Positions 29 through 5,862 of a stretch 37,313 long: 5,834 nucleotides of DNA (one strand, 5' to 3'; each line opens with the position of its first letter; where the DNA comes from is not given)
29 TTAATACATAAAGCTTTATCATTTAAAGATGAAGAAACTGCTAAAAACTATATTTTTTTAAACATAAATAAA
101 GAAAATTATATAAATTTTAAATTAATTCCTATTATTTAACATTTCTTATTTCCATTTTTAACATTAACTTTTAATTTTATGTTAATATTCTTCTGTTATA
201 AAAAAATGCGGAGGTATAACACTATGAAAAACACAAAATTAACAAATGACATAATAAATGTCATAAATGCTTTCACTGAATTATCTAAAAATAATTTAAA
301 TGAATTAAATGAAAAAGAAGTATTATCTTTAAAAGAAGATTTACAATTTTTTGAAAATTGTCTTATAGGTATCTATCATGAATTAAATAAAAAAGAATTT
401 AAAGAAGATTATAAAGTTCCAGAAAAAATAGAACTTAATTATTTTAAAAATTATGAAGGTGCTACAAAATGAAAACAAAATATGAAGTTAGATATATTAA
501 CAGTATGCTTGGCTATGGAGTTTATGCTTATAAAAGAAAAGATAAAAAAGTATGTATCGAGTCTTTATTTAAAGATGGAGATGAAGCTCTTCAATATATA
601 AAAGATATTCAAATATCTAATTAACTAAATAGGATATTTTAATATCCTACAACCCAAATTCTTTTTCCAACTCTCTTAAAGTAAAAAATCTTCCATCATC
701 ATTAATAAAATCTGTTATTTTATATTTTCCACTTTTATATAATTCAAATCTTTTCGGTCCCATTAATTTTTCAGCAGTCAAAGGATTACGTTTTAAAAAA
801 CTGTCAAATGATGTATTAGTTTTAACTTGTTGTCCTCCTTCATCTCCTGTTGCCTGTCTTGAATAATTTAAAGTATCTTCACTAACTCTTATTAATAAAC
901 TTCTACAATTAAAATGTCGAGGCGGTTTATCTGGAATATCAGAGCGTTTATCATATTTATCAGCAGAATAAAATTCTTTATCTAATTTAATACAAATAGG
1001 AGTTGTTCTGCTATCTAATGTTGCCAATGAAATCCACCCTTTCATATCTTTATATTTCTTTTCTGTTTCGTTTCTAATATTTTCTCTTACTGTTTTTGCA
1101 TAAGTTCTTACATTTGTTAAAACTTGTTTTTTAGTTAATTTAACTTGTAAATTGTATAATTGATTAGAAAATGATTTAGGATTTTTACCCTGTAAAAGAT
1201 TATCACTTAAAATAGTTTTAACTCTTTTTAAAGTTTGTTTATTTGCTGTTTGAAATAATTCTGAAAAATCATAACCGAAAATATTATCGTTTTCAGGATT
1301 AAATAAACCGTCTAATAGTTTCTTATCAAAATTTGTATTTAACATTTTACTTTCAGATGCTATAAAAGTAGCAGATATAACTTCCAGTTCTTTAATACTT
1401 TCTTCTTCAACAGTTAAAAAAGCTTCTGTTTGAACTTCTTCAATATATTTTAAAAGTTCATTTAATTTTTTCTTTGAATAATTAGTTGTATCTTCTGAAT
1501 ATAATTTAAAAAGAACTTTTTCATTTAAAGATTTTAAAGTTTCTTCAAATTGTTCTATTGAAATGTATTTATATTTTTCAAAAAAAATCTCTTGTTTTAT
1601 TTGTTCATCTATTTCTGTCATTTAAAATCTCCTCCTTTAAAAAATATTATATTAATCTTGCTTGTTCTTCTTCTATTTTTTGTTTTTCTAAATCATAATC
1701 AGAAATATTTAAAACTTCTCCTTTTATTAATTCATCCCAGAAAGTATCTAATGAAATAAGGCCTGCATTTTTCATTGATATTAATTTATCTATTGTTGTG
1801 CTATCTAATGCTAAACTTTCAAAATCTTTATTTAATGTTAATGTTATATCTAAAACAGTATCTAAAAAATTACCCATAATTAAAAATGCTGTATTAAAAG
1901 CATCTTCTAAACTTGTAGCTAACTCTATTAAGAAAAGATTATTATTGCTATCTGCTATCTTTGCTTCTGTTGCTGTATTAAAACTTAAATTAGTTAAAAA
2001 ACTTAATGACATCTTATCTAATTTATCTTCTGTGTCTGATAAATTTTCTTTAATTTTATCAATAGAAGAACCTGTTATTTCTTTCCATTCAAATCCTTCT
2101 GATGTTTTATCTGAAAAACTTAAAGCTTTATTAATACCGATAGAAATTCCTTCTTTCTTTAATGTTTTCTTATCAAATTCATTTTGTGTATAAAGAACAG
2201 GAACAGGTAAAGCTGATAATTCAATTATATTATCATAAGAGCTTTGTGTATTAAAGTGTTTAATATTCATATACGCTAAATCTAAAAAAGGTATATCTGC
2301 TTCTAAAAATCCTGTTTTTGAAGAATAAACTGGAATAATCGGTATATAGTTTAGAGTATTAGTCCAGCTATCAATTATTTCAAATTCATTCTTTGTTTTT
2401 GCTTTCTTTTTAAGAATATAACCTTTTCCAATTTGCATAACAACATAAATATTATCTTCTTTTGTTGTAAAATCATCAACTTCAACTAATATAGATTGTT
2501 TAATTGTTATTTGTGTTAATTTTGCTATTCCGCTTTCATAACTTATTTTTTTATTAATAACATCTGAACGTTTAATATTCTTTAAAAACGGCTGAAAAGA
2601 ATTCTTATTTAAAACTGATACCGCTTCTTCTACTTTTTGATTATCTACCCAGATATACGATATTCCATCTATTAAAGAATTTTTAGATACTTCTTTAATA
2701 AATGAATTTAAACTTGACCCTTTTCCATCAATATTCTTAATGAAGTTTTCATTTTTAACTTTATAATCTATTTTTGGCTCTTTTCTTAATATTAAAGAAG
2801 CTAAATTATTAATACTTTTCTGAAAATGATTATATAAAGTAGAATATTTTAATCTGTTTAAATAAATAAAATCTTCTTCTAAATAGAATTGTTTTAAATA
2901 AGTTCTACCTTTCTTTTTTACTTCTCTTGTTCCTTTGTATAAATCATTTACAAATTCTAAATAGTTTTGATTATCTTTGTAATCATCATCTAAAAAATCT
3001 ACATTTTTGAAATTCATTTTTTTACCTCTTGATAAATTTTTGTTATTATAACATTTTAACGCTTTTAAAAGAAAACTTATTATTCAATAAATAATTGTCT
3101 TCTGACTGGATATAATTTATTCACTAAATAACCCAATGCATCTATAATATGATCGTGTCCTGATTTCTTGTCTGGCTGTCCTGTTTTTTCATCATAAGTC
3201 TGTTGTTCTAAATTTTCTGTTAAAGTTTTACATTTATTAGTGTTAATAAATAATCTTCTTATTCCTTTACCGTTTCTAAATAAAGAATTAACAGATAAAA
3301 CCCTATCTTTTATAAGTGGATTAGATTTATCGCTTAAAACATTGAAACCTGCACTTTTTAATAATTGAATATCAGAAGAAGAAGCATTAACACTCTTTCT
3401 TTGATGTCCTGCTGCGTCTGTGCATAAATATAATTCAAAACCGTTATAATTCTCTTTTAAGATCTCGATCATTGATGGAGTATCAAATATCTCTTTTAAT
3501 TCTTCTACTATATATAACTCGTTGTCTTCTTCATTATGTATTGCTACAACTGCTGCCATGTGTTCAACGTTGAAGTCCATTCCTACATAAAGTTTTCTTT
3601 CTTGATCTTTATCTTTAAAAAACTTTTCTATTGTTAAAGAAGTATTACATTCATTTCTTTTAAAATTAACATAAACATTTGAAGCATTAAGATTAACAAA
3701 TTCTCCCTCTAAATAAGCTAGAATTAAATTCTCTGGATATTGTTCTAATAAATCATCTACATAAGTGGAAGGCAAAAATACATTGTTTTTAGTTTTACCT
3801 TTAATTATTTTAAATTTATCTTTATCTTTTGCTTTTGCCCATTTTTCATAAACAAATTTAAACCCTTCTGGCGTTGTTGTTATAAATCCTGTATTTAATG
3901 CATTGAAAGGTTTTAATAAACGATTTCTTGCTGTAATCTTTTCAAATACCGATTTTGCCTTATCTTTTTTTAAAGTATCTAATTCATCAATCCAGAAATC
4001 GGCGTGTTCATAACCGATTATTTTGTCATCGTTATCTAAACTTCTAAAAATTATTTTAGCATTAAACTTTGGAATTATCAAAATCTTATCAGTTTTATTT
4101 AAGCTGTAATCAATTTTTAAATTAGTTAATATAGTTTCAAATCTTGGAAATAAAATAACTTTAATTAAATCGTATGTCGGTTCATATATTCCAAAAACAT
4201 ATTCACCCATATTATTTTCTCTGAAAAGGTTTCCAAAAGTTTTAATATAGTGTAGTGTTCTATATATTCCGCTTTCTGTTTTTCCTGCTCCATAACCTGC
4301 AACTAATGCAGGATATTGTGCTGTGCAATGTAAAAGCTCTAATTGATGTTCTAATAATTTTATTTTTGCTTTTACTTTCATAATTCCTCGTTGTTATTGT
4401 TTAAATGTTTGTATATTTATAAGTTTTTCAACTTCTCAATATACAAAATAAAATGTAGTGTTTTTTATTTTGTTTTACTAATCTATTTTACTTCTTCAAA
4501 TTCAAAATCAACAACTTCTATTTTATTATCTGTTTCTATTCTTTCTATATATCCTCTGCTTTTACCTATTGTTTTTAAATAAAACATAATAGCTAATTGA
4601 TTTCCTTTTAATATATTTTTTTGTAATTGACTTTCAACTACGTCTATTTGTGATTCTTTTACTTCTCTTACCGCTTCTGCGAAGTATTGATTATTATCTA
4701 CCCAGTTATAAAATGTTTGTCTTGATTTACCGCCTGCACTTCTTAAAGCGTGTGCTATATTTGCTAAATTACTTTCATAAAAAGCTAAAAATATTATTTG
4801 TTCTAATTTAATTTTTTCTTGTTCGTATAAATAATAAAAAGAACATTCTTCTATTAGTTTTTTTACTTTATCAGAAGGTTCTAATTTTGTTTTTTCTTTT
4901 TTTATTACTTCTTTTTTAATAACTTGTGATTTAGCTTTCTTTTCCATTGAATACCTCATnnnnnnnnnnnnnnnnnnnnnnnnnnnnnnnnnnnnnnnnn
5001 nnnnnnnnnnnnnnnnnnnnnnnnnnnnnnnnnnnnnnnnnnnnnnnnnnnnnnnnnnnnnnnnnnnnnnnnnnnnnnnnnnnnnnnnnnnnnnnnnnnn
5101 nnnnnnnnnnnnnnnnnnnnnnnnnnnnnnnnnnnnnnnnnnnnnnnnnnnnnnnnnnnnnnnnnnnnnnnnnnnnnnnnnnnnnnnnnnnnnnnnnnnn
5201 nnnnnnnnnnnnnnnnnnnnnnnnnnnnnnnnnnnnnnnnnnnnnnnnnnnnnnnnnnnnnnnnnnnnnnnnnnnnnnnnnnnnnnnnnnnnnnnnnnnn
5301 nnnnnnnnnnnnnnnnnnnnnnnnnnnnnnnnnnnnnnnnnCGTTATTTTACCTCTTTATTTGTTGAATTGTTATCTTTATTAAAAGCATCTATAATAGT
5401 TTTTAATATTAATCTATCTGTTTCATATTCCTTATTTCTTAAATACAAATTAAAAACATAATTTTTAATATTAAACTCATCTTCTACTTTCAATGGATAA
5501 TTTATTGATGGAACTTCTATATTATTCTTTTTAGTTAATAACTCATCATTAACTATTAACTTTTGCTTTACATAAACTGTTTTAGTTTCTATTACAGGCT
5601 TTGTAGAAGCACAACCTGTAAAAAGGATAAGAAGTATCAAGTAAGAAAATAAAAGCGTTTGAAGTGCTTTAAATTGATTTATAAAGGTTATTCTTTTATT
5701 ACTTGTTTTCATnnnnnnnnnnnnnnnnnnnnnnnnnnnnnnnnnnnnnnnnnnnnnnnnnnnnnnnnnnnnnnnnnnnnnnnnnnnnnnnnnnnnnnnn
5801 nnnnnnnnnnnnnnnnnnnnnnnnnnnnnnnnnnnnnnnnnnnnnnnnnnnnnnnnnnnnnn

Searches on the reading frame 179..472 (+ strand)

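Call 43: search_protein_families(library=pfam, proteins=[window:179-472:+], max_evalue=0.05)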
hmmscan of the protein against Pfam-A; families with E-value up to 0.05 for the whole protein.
window:179-472:+ (97 aa): 3 families
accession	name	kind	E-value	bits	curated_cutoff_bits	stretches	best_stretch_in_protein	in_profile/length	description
PF16505.10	Emaravirus_P4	-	0.002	17.7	25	1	14-72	11-66/349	P4 movement protein of Emaravirus, and the 30K superfamily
PF09068.17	EF-hand_2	-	0.01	16.4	27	1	21-86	31-93/123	EF hand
PF07352.17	Phage_Mu_Gam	-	0.022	15.2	28.3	1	26-79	18-71/149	Bacteriophage Mu Gam like protein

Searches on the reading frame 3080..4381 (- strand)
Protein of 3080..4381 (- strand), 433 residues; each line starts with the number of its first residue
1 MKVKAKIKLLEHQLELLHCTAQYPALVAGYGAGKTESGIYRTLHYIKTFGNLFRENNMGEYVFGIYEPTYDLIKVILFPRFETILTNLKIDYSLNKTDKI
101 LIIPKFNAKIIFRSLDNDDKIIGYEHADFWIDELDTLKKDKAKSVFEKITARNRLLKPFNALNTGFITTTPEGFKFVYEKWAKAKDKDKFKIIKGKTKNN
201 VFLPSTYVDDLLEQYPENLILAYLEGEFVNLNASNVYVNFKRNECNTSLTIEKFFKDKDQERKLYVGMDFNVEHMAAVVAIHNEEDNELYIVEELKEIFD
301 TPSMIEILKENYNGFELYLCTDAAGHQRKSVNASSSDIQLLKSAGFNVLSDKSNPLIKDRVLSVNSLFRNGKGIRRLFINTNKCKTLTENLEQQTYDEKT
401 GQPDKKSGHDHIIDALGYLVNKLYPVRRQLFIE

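Call 37: find_related_loci(query=A2, collection=metagenome_contigs, flank=10000)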
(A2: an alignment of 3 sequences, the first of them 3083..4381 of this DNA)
Query A2 (433 aa) in metagenome_contigs; peptide patterns used: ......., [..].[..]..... (x = any residue, [..] = any of these).
70 stretches matched a pattern; 4 encode a relative of the query (tblastn E <= 1e-3); 4 distinct loci.
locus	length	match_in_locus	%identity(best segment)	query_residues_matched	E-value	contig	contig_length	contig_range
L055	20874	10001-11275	63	1-432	3e-180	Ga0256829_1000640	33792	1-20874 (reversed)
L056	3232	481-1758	62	1-433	0e+0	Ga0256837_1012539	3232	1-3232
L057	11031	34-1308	61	10-432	1e-168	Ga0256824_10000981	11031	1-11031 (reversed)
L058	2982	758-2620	50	7-432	5e-146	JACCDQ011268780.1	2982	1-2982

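Call 38: find_related_loci(query=A2, collection=viral_contigs, flank=10000)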
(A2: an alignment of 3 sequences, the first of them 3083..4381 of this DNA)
Query A2 (433 aa) in viral_contigs; peptide patterns used: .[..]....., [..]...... (x = any residue, [..] = any of these).
92 stretches matched a pattern; 1 encode a relative of the query (tblastn E <= 1e-3); 1 distinct loci.
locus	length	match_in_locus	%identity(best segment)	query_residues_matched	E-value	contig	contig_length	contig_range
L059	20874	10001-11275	63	1-432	2e-180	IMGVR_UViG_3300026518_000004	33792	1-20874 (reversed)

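Call 45: find_related_loci(query=A2, collection=genome_contigs, flank=10000)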
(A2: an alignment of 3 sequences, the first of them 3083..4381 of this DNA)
Query A2 (433 aa) in genome_contigs; peptide patterns used: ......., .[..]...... (x = any residue, [..] = any of these).
59 stretches matched a pattern, but none encodes a relative of the query by tblastn (E <= 1e-3).

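Call 65: search_dna_similar(query=window:3080-4381:-, collection=phages, mode=protein, max_rows=15)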
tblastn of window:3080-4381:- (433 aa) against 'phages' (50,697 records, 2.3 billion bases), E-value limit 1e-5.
Records with a match: 923; places in all: 933; records where one place covers at least 80% of the query: 878.
Best place of each record, by identity: <60% 923.
By first word of the organism name: Salmonella 372; Escherichia 262; Vibrio 69; Klebsiella 55; Pseudomonas 27; Serratia 13; Kagunavirus 11; Rhizobium 10; Pectobacterium 7; Streptococcus 7; and 34 more.
By host as written in the record: Escherichia coli 145; - 59; Salmonella enterica subsp. enterica serovar Enteritidis 56; Salmonella enterica 54; Salmonella enterica subsp. enterica serovar Typhimurium 49; Salmonella sp. 37; Vibrio breoganii 23; Salmonella enterica subsp. enterica serovar Enteritidis PT1 20; and 239 more.
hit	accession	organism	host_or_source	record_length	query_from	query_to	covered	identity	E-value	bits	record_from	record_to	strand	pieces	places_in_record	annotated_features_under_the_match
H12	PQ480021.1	Caulobacter phage DMCA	Caulobacter vibrioides CB15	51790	4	430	99%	42.9%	2e-100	334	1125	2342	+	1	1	putative terminase | hypothetical protein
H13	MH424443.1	Salmonella virus VSe103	Salmonella enterica subsp. enterica ...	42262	3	426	98%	39.3%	3e-78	270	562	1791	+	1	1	terminase large subunit | terminase small subunit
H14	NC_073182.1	Salmonella virus VSe103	Salmonella enterica subsp. enterica ...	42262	3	426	98%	39.3%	3e-78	270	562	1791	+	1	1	terminase large subunit | terminase small subunit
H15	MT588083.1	Jerseyvirus jersey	Salmonella enterica subsp. enterica ...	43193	3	426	98%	39.3%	3e-78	270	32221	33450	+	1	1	hypothetical protein (x2)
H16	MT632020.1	Salmonella phage UPWr_S5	Salmonella enterica subsp. enterica ...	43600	3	426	98%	39.3%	3e-78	270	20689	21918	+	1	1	hypothetical protein (x2)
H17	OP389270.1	Salmonella phage MET_P1_001_43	Salmonella enterica subsp. enterica ...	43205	3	426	98%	39.3%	3e-78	270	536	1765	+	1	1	terminase large subunit | hypothetical protein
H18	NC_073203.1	Salmonella phage MET_P1_001_43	Salmonella enterica subsp. enterica ...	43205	3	426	98%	39.3%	3e-78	270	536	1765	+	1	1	terminase large subunit | hypothetical protein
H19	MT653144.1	Salmonella phage 5sent1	Salmonella enterica subsp. enterica ...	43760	3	426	98%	39.3%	3e-78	270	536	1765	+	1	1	terminase large subunit | terminase small subunit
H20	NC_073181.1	Salmonella phage 5sent1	Salmonella enterica subsp. enterica ...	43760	3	426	98%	39.3%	3e-78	270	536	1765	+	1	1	terminase large subunit | terminase small subunit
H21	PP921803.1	Salmonella phage vB_SE127_1P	Salmonella enterica subsp. enterica ...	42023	3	426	98%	39.3%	3e-78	270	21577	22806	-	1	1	terminase large subunit | hypothetical protein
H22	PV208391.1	Salmonella phage PHZ055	Salmonella enterica subsp. enterica ...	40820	3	426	98%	39.3%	3e-78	270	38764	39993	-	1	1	terminase large subunit | hypothetical protein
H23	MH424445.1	Salmonella virus VSt10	Salmonella enterica subsp. enterica ...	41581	3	426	98%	39.3%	3e-78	270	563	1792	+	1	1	terminase large subunit | hypothetical protein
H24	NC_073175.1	Salmonella virus VSt10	Salmonella enterica subsp. enterica ...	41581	3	426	98%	39.3%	3e-78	270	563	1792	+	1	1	terminase large subunit | hypothetical protein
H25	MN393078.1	Salmonella virus VSe101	Salmonella enterica subsp. enterica ...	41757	3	426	98%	39.3%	3e-78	270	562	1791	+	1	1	terminase large subunit | hypothetical protein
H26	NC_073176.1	Salmonella virus VSe101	Salmonella enterica subsp. enterica ...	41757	3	426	98%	39.3%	3e-78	270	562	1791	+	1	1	terminase large subunit | hypothetical protein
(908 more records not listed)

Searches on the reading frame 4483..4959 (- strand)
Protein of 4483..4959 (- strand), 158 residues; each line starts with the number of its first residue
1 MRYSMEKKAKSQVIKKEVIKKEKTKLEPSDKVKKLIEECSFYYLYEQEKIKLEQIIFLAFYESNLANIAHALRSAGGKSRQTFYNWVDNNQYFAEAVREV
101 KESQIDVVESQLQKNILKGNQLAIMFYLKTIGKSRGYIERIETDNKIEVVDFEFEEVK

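Call 14: search_protein_families(library=phrogs, proteins=[window:4483-4959:-], max_evalue=0.01)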
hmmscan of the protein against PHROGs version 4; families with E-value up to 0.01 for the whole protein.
window:4483-4959:- (158 aa): 2 families
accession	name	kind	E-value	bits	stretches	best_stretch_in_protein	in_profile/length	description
phrog_309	-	head and packaging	3.6e-06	28.2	1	45-130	140-244/319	terminase small subunit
phrog_4044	-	head and packaging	0.00046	20.7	1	56-121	31-94/180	terminase small subunit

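Call 67: search_protein_families(library=ncbifam, proteins=[window:4483-4959:-], max_evalue=0.01)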
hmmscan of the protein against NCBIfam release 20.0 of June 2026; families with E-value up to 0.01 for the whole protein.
window:4483-4959:- (158 aa): 0 families

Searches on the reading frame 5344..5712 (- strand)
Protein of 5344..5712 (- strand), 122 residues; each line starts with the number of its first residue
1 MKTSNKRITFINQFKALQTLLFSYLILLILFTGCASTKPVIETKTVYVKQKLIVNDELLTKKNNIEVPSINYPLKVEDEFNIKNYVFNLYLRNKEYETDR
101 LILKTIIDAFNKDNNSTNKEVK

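Call 14: search_protein_families(library=phrogs, proteins=[window:5344-5712:-], max_evalue=0.01)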
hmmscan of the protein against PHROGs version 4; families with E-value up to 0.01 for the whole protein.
window:5344-5712:- (122 aa): 2 families
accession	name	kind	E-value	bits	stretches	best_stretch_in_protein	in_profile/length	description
phrog_2291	-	unknown function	0.0035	18.1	1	20-52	4-34/81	-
phrog_456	-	lysis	0.0047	17.6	1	23-48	15-38/102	Rz-like spanin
